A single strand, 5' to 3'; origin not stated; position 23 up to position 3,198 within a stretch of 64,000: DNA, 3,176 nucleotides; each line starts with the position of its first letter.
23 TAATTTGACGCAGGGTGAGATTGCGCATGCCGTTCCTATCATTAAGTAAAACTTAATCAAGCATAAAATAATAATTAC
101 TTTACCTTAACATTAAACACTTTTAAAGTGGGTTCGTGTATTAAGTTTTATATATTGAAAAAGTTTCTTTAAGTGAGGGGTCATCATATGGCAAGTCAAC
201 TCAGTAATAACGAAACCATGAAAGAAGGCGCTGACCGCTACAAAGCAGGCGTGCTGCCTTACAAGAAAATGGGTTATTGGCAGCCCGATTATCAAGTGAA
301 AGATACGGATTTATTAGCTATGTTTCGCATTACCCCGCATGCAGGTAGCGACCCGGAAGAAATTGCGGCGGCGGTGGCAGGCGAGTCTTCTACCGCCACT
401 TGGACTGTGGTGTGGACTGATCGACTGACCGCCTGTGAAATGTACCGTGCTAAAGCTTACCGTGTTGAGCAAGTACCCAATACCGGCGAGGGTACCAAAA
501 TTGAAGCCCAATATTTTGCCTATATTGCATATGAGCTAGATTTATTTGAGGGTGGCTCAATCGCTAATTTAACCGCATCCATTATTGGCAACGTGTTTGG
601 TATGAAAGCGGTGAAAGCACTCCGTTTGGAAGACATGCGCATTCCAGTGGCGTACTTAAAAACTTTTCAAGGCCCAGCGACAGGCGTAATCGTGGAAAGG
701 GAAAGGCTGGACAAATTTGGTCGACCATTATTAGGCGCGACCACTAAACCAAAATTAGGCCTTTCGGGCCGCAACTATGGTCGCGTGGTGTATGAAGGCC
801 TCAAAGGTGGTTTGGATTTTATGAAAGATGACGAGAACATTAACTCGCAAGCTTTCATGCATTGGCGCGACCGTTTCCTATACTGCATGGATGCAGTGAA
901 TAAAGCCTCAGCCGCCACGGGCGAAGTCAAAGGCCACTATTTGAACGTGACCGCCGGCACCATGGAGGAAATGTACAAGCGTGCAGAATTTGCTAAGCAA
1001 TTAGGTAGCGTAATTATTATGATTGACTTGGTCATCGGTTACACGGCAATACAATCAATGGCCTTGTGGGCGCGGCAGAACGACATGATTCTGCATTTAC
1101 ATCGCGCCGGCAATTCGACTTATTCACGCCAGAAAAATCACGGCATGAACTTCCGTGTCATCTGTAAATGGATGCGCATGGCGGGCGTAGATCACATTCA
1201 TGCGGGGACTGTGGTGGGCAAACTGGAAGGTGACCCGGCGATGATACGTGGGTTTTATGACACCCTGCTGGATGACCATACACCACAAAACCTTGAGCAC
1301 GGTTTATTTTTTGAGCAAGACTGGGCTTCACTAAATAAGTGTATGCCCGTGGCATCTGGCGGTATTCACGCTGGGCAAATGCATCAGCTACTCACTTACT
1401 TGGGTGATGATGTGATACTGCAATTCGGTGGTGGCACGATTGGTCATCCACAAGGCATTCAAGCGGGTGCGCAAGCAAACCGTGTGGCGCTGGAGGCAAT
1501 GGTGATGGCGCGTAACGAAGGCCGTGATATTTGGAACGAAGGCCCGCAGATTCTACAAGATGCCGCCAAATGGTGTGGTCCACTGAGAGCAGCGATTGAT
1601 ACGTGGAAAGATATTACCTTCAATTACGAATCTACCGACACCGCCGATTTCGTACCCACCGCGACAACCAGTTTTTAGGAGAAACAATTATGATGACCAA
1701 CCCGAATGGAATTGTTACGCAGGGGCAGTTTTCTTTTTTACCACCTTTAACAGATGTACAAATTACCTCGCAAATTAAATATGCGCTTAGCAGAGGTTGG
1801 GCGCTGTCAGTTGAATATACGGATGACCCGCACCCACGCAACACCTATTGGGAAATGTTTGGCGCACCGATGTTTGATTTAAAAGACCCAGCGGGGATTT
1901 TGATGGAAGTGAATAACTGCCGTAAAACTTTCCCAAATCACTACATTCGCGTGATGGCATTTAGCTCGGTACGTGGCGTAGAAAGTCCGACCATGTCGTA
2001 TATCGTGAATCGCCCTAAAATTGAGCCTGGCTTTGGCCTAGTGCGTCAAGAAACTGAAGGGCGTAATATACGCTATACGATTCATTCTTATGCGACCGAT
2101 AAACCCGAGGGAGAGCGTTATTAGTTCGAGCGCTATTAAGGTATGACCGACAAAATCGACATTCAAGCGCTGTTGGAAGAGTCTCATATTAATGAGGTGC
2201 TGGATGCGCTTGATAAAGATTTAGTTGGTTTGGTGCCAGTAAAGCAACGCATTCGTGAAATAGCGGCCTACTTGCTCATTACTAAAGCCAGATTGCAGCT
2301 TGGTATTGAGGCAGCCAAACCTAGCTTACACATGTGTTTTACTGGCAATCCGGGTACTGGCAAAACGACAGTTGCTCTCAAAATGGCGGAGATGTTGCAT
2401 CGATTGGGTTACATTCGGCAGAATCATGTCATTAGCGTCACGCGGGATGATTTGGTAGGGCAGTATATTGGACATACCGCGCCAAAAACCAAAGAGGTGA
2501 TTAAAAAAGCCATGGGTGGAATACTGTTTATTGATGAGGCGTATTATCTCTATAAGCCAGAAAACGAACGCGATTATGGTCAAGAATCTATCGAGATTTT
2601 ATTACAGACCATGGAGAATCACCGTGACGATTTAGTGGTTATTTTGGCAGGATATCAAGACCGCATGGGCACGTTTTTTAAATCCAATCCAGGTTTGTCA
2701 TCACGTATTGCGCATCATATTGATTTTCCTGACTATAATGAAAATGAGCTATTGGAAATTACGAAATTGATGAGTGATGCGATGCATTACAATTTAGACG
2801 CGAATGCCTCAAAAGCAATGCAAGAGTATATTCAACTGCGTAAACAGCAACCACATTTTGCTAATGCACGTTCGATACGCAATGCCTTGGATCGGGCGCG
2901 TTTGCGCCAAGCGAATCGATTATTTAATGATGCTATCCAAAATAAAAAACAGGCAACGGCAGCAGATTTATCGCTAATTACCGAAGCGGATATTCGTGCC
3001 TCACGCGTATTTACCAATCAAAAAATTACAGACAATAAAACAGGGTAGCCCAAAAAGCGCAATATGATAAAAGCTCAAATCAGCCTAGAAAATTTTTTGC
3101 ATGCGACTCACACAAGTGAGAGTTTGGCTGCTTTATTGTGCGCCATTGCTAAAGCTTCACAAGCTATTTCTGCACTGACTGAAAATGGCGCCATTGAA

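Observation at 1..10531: Intact, CbbR-regulated red-type Calvin cycle operon in an apparent Methylophilaceae genome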

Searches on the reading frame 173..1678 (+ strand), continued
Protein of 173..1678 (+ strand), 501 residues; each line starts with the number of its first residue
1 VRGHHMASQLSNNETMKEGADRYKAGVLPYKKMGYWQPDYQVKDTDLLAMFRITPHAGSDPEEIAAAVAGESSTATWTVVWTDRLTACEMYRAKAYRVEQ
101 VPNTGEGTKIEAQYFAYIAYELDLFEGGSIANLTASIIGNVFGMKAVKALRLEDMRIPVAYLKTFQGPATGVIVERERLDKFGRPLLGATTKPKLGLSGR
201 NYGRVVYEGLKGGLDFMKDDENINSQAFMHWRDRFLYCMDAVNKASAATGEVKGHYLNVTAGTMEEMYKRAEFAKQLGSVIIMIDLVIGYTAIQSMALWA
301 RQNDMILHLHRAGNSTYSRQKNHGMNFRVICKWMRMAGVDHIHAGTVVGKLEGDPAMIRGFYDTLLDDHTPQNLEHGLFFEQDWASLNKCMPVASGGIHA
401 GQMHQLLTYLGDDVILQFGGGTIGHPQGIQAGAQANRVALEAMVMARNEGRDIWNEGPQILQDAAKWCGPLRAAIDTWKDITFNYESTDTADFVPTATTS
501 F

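Call 39: search_protein_families(library=ncbifam, max_evalue=1e-8, proteins=[L005:31-663:+, L005:676-1545:+, L005:1549-2100:+, L005:2302-3072:+, L005:3343-5739:+, L005:5764-6522:+, L005:6514-7992:-, L005:8932-9870:-, L005:12681-13856:+, L004:665-1096:+])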
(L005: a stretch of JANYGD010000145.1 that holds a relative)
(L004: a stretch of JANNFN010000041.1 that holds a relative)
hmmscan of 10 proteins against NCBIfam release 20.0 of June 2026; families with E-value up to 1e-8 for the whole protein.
L005:31-663:+ (210 aa): 2 families
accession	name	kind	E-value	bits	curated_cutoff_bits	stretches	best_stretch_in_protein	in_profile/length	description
TIGR03589.1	PseB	equivalog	1.5e-24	86.6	407.75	1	18-142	153-270/324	UDP-N-acetylglucosamine 4,6-dehydratase (inverting)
TIGR04130.1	FnlA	equivalog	3.6e-21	75.4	730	1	1-140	134-271/337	UDP-N-acetylglucosamine 4,6-dehydratase/5-epimerase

L005:676-1545:+ (289 aa): 12 families
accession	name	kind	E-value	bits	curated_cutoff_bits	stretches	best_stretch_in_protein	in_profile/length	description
TIGR01099.1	galU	equivalog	3e-111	371.2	326.8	1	4-265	1-261/261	UTP--glucose-1-phosphate uridylyltransferase GalU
NF009928.0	PRK13389.1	equivalog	4.5e-91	305.1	548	1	2-286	6-296/302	UTP--glucose-1-phosphate uridylyltransferase GalU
NF007516.0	PRK10122.1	equivalog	2e-71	240.6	534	1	5-287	4-294/297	UTP--glucose-1-phosphate uridylyltransferase GalF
TIGR01105.1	galF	equivalog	4.5e-67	226.3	659.2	1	5-283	4-290/297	GalU regulator GalF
TIGR01208.1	rmlA_long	equivalog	1.8e-34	119.2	320.25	2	95-267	69-232/353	glucose-1-phosphate thymidylyltransferase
TIGR03992.1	Arch_glmU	subfamily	3.4e-34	118.4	292.1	2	86-267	60-225/393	bifunctional sugar-1-phosphate nucleotidylyltransferase/acetyltransferase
NF041313.1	UDPGP_AglF_Halo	equivalog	2.9e-31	108.7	400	2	101-259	74-224/234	UTP--glucose-1-phosphate uridylyltransferase AglF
NF041173.1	Sug_nt_acttase_Thmprot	equivalog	1.4e-18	67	600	1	6-268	2-226/405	bifunctional sugar-1-phosphate nucleotidylyltransferase/acetyltransferase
TIGR01207.1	rmlA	equivalog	1.1e-14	54.2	360.65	0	11-62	6-58/286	glucose-1-phosphate thymidylyltransferase RfbA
NF045761.1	NAMPUrTaseMurU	equivalog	5.4e-13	49.3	250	0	6-89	2-85/226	N-acetylmuramate alpha-1-phosphate uridylyltransferase MurU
NF012024.0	PRK15480.1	equivalog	1e-12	47.8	588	0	3-58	2-57/292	glucose-1-phosphate thymidylyltransferase RfbA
NF010935.0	PRK14355.1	equivalog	2.7e-09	36.2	718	0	6-78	5-74/459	bifunctional UDP-N-acetylglucosamine diphosphorylase/glucosamine-1-phosphate N-acetyltransferase GlmU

L005:1549-2100:+ (183 aa): 6 families
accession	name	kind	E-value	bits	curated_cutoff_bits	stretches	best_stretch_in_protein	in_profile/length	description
NF006605.0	PRK09162.1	equivalog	1.5e-73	246.1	181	1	10-181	9-181/183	hypoxanthine-guanine phosphoribosyltransferase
TIGR01203.1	HGPRTase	equivalog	3.7e-35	121.1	150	1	20-180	4-166/167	hypoxanthine phosphoribosyltransferase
NF003547.0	PRK05205.1-3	equivalog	2.5e-09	37.2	230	1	87-157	97-167/194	bifunctional pyr operon transcriptional regulator/uracil phosphoribosyltransferase PyrR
NF003549.0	PRK05205.1-5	equivalog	7.7e-09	35.3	138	0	95-158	95-158/182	bifunctional pyr operon transcriptional regulator/uracil phosphoribosyltransferase PyrR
NF003545.0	PRK05205.1-1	equivalog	7.8e-09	35.2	140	1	18-155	4-145/171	bifunctional pyr operon transcriptional regulator/uracil phosphoribosyltransferase PyrR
NF003548.0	PRK05205.1-4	equivalog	8.2e-09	35.5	218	0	95-157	86-148/173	bifunctional pyr operon transcriptional regulator/uracil phosphoribosyltransferase PyrR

L005:2302-3072:+ (256 aa): 6 families
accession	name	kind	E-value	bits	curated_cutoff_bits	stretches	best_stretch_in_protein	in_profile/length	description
TIGR03020.2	EpsA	equivalog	3.7e-63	213.4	170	1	7-250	2-245/247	XrtB/PEP-CTERM-associated transcriptional regulator EpsA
NF007505.1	PRK10100.1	equivalog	1.1e-12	48.1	250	1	193-248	142-197/204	biofilm master transcriptional regulator CsgD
TIGR03541.1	reg_near_HchA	equivalog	1.6e-12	47.4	215.6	1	192-251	168-227/232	PA1136 family autoinducer-binding transcriptional regulator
NF047785.1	respo_reg_MadR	equivalog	2.4e-10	40.1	300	1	195-248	148-201/209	MadR family response regulator transcription factor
NF007561.1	PRK10188.1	equivalog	3.2e-10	39.7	350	1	196-246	180-230/240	quorum-sensing transcriptional regulator SdiA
NF047402.1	TransRegVisN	equivalog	9.1e-09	34.9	250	0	196-249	186-239/246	transcriptional regulator VisN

L005:3343-5739:+ (798 aa): 9 families
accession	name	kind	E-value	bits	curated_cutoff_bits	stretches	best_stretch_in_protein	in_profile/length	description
NF008648.0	PRK11642.1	equivalog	2.4e-264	879.5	982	1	11-792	3-797/813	ribonuclease R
TIGR02063.1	RNase_R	equivalog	5e-258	858.1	597.85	1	27-722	2-710/711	ribonuclease R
TIGR00358.1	3_prime_RNase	superfamily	3.6e-220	732.6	368.6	1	85-722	10-657/657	VacB/RNase II family 3'-5' exoribonuclease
NF003455.0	PRK05054.1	equivalog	4.1e-96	322.6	542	1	85-717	15-639/645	exoribonuclease II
TIGR02062.1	RNase_B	equivalog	3.4e-83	279.8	641.9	1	86-714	16-639/646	exoribonuclease II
NF006333.0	PRK08563.1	equivalog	5e-12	45.8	143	1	639-716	80-155/188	DNA-directed RNA polymerase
TIGR00448.1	rpoE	equivalog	1.1e-09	38.1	124.2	1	636-716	77-155/179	DNA-directed RNA polymerase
NF005973.0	PRK08059.1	equivalog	5.1e-09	36.3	148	1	639-724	6-79/123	S1 domain-containing post-transcriptional regulator GSP13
NF040579.1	S1_dom_CvfD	subfamily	9.2e-09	35.6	117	0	639-762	2-104/113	CvfD/Ygs/GSP13 family RNA-binding post-transcriptional regulator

L005:5764-6522:+ (252 aa): 7 families
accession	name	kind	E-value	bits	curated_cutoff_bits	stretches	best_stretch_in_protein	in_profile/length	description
NF008386.0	PRK11181.1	equivalog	2.9e-88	295.2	366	1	6-247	4-243/244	23S rRNA (guanosine(2251)-2'-O)-methyltransferase RlmB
TIGR00186.1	rRNA_methyl_3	equivalog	5.3e-69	232.3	160.15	1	5-246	3-240/240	23S rRNA (guanosine(2251)-2'-O)-methyltransferase RlmB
NF008117.0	PRK10864.1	equivalog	3.3e-27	95.6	267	1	54-246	155-342/344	tRNA/rRNA methyltransferase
NF008295.0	PRK11081.1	equivalog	1.1e-24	87.3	227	1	84-248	6-167/230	tRNA (guanosine(18)-2'-O)-methyltransferase TrmH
NF000477.1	NshR_TsnR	equivalog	2.9e-13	49.9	425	1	40-245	64-262/266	NshR/TsnR family 23S rRNA methyltransferase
TIGR00050.1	rRNA_methyl_1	subfamily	1e-12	48.5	167.15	1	107-246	12-157/233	TrmJ/YjtD family RNA methyltransferase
NF000035.1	nosihep_NshR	exception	9e-12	45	500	1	101-243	118-261/274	NshR family nosiheptide/thiostrepton resistance 23S rRNA methyltransferase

L005:6514-7992:- (492 aa): 15 families
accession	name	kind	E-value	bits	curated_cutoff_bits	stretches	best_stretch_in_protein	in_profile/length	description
NF003613.0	PRK05257.3-4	subfamily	4.1e-259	860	728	1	1-491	1-492/494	malate:quinone oxidoreductase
NF003608.0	PRK05257.2-4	subfamily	2.2e-219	728.9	733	1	3-491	6-495/498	malate:quinone oxidoreductase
NF003614.0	PRK05257.3-5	equivalog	5.7e-217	721.1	850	1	3-491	8-497/499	malate:quinone oxidoreductase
NF003611.0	PRK05257.3-2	subfamily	1.3e-213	710.2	499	1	3-491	3-492/497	malate:quinone oxidoreductase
NF003605.0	PRK05257.1-4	subfamily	2.6e-209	696.1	666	1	3-491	28-518/545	malate:quinone oxidoreductase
NF009875.0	PRK13339.1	subfamily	3.2e-209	695.6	623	1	3-491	4-492/498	malate:quinone oxidoreductase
NF003607.0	PRK05257.2-3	equivalog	3.6e-204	679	734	1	4-491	11-495/497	malate:quinone oxidoreductase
TIGR01320.1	mal_quin_oxido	equivalog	4.5e-204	678.7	549.95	1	6-488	1-481/482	malate dehydrogenase (quinone)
NF003610.0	PRK05257.3-1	equivalog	8.8e-203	674.3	745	1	4-491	8-493/495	malate:quinone oxidoreductase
NF003612.0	PRK05257.3-3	equivalog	3.3e-202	672.3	742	1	3-491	9-496/498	malate:quinone oxidoreductase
NF003604.0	PRK05257.1-3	subfamily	2.3e-197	656.3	737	1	3-491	5-492/500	malate:quinone oxidoreductase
NF003606.0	PRK05257.2-1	subfamily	3.3e-192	640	425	1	3-491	8-494/497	malate:quinone oxidoreductase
NF003603.0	PRK05257.1-1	subfamily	3.5e-178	593.7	563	1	3-488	29-515/548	malate:quinone oxidoreductase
NF040844.1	Lac_Quin_Ox_NO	exception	1.1e-167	558.5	915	1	7-491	2-486/489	L-lactate dehydrogenase (quinone)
NF003609.0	PRK05257.2-5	equivalog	1.2e-155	518.8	586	1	5-474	4-471/488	malate:quinone oxidoreductase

L005:8932-9870:- (312 aa): 50 families (the best 25 are shown)
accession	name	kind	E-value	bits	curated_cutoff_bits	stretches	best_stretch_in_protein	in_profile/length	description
NF045990.1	TransRegCbbRRhodb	equivalog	1.2e-83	280.6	450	1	3-300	4-304/304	LysR family regulator CbbR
NF040786.1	LysR_Sec_metab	equivalog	1.1e-57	195.3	250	1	6-294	2-296/298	selenium metabolism-associated LysR family transcriptional regulator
TIGR03339.1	phn_lysR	subfamily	4.3e-54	183.7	341.1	1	9-288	1-275/279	aminoethylphosphonate catabolism associated LysR family transcriptional regulator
NF040889.1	trans_reg_YeiE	equivalog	1.4e-44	152.5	480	1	5-289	3-283/288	DNA-binding transcriptional regulator YeiE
NF053705.1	TransRegGltCGpos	equivalog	1.1e-43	149.7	350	1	6-293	2-290/300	glutamate biosynthesis transcriptional regulator GltC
NF008416.0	PRK11242.1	equivalog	1.1e-43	149.7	277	1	7-296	3-291/300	transcriptional regulator CynR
NF008095.0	PRK10837.1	subfamily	8.3e-41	140.1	281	1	5-289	3-283/290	LysR family transcriptional regulator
NF045775.1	acetoin_reg_AlsR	exception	3.9e-40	138.2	430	1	6-288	2-284/290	acetoin biosynthesis transcriptional regulator AlsR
NF007385.0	PRK09906.1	equivalog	3.3e-39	134.8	356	1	6-246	2-244/296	DNA-binding transcriptional regulator HcaR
TIGR02424.1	TF_pcaQ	equivalog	3.2e-38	131.3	303.8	1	5-292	3-291/300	pca operon transcription factor PcaQ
NF008722.0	PRK11716.1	equivalog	7.2e-38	130.3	246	1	6-288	2-286/293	HTH-type transcriptional activator IlvY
NF008352.0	PRK11139.1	subfamily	1.2e-37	129.7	288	1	7-295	8-291/305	transcriptional regulator GcvA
NF047520.1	trans_act_CidR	equivalog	5.2e-37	127.6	415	1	7-292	3-288/292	cidABC operon transcriptional activator CidR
NF009327.0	PRK12684.1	subfamily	6.5e-33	114.3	402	1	6-248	2-248/313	CysB family HTH-type transcriptional regulator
NF007439.0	PRK09986.1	equivalog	7.4e-33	114.2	290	1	5-244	7-250/296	LysR family transcriptional regulator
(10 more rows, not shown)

L005:12681-13856:+ (391 aa): 9 families
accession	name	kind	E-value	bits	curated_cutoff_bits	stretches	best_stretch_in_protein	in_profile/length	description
NF006779.0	PRK09293.1-3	equivalog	6.3e-145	482.4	349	1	58-386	3-332/334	class 1 fructose-bisphosphatase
NF006780.0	PRK09293.1-4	equivalog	3.3e-109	365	358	1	59-386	5-324/343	class 1 fructose-bisphosphatase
NF006778.0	PRK09293.1-1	equivalog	4.9e-103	344.3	368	1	58-386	4-331/335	class 1 fructose-bisphosphatase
NF006783.0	PRK09293.2-4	equivalog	3.9e-54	183.7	521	1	65-384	14-310/315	class 1 fructose-bisphosphatase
NF006784.0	PRK09293.2-5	equivalog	2.5e-44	151.6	395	1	83-385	2-277/279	class 1 fructose-bisphosphatase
NF006786.0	PRK09293.3-3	subfamily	2.2e-43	148.5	428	1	81-380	7-281/286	class 1 fructose-bisphosphatase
NF006782.0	PRK09293.2-3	equivalog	3.9e-43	147.6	457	1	84-385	3-279/280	class 1 fructose-bisphosphatase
NF006785.0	PRK09293.3-2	equivalog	1.8e-40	138.9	477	1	82-381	16-287/291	class 1 fructose-bisphosphatase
NF006781.0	PRK09293.2-1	equivalog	1.9e-17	63.5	576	1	80-383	13-286/290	class 1 fructose-bisphosphatase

L004:665-1096:+ (143 aa): 0 families

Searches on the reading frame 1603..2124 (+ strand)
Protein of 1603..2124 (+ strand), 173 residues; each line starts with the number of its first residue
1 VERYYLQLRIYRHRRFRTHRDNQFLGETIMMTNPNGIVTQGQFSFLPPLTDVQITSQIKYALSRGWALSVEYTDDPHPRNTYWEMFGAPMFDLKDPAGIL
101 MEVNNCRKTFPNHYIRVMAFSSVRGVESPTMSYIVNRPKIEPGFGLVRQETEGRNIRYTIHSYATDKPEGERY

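Call 3: search_protein_families(library=ncbifam, proteins=[window:1603-2124:+])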
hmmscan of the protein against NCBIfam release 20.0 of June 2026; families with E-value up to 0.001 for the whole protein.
window:1603-2124:+ (173 aa): 1 family
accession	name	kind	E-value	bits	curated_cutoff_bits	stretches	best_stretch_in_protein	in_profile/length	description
NF053794.1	beta_CO2some_M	equivalog_domain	0.00047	19.5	550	1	51-138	235-318/320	beta-carboxysome scaffolding protein CcmM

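Call 66: search_solved_structures(query=window:1690-2124:+, max_evalue=1e-10)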
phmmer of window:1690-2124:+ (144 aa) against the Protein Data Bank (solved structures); distinct sequences matched with E-value up to 1e-10: 51.
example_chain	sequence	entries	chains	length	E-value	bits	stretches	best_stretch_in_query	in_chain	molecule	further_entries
25hn_B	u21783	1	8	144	2.6e-79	267.5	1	1-144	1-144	Ribulose bisphosphate carboxylase small subunit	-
1bxn_I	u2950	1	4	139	3.5e-63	215.1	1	9-144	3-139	PROTEIN (RIBULOSE BISPHOSPHATE CARBOXYLASE SMALL CHAIN)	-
1bwv_S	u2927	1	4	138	5.9e-55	188.4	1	9-144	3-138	PROTEIN (RIBULOSE BISPHOSPHATE CARBOXYLASE)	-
1iwa_B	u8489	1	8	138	6e-55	188.4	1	9-144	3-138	ribulose-1,5-bisphosphate carboxylase/oxygenase small subunit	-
8bdb_B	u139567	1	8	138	4.7e-54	185.5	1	9-144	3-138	Ribulose bisphosphate carboxylase small chain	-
5nv3_I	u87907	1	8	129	7e-54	185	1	9-133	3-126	Ribulose bisphosphate carboxylase small chain 1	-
4f0h_B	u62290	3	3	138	1.1e-51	177.9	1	9-144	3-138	Ribulose bisphosphate carboxylase small chain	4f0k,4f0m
7yk5_I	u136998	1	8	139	2.3e-50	173.5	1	9-144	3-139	Multifunctional fusion protein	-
6ftl_I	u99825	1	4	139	8.6e-49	168.4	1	9-144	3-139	Ribulose-1,5-bisphosphate carboxylase/oxygenase small subunit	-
5n9z_I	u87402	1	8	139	1.2e-48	168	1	9-144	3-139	Ribulose-1,5-bisphosphate carboxylase/oxygenase small subunit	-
5oya_I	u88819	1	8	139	3.1e-48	166.6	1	9-144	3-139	Rubisco small subunit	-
5mz2_I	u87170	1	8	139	1.1e-45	158.4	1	9-144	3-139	Rubisco small subunit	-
1uzh_C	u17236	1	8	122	1e-23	87.1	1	13-115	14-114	RIBULOSE BISPHOSPHATE CARBOXYLASE SMALL CHAIN 2, RIBULOSE BISPHOSPHATE CARBOXYLASE SMALL C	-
6lrr_T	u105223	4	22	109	1.6e-22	83.2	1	14-109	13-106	Ribulose bisphosphate carboxylase small chain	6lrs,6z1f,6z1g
7qsw_B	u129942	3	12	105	1.7e-21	79.9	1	13-109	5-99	RubisCO small subunit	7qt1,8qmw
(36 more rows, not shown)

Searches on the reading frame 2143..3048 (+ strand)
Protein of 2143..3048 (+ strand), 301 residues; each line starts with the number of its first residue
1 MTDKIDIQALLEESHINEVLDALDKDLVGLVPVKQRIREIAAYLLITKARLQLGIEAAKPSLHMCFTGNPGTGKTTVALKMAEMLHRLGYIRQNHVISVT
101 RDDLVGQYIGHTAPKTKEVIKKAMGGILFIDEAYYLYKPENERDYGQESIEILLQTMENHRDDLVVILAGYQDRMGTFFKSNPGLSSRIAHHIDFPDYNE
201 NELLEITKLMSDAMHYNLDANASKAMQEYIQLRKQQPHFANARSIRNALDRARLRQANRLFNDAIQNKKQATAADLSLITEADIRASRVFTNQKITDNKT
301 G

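Call 3: search_protein_families(library=ncbifam, proteins=[window:2143-3048:+])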
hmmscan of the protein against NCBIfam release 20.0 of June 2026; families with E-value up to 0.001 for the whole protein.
window:2143-3048:+ (301 aa): 15 families
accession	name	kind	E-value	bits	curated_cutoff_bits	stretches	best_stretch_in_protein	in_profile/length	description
TIGR02880.1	cbbX_cfxQ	equivalog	1.3e-148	493.8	459.25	1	5-290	2-284/284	CbbX protein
TIGR02881.1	spore_V_K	equivalog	5.3e-82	274.8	422.95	1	26-284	7-261/261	stage V sporulation protein K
TIGR03922.1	T7SS_EccA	equivalog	2.3e-65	221.2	466.65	1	25-287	276-551/557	type VII secretion AAA-ATPase EccA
NF042959.1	IteA_antiphage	equivalog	2.3e-08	33.6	510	1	34-170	98-232/367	anti-phage ATPase IteA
TIGR00635.1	ruvB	equivalog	1.2e-06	27.7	299.05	1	48-268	13-225/305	Holliday junction branch migration DNA helicase RuvB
TIGR00763.1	lon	equivalog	2.5e-06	26.3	608.05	1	12-87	313-379/795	endopeptidase La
TIGR01243.1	CDC48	subfamily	4e-06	25.4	802.65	1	18-215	446-639/733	CDC48 family AAA ATPase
TIGR01242.2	TIGR01242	subfamily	5e-06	25.7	500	1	25-134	114-217/362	proteasome-activating nucleotidase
NF003069.1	PRK03992.1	subfamily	9.9e-06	24.9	500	1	25-132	131-232/379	proteasome-activating nucleotidase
NF000868.0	PRK00080.1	equivalog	1.8e-05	23.8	282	1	48-267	34-245/330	Holliday junction branch migration DNA helicase RuvB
NF010248.0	PRK13695.1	equivalog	0.0001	22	156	1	63-101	5-43/180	NTPase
NF001679.0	PRK00440.1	equivalog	0.00021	20.5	303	1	62-134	40-113/322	replication factor C small subunit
TIGR02928.1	TIGR02928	subfamily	0.00033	19.6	181.3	0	61-94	40-73/366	orc1/cdc6 family replication initiation protein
TIGR02640.1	gas_vesic_GvpN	equivalog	0.00052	19.6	266.8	0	64-116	24-75/262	gas vesicle protein GvpN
TIGR01448.2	helicase_RecD2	equivalog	0.00082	17.6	500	0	30-89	299-359/713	SF1B family DNA helicase RecD2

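Call 31: search_solved_structures(query=window:2143-3048:+, max_evalue=1e-30, show_alignments=1)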
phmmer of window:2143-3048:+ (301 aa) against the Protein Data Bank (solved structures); distinct sequences matched with E-value up to 1e-30: 3.
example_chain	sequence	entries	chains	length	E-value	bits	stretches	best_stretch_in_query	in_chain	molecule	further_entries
3syk_A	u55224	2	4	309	1.7e-125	421.3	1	4-292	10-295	Protein CbbX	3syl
3zuh_A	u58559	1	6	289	2.4e-125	420.8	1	4-291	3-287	PROTEIN CBBX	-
9lur_A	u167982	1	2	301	1.7e-46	162.2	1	21-266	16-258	ESX-1 secretion system protein EccA1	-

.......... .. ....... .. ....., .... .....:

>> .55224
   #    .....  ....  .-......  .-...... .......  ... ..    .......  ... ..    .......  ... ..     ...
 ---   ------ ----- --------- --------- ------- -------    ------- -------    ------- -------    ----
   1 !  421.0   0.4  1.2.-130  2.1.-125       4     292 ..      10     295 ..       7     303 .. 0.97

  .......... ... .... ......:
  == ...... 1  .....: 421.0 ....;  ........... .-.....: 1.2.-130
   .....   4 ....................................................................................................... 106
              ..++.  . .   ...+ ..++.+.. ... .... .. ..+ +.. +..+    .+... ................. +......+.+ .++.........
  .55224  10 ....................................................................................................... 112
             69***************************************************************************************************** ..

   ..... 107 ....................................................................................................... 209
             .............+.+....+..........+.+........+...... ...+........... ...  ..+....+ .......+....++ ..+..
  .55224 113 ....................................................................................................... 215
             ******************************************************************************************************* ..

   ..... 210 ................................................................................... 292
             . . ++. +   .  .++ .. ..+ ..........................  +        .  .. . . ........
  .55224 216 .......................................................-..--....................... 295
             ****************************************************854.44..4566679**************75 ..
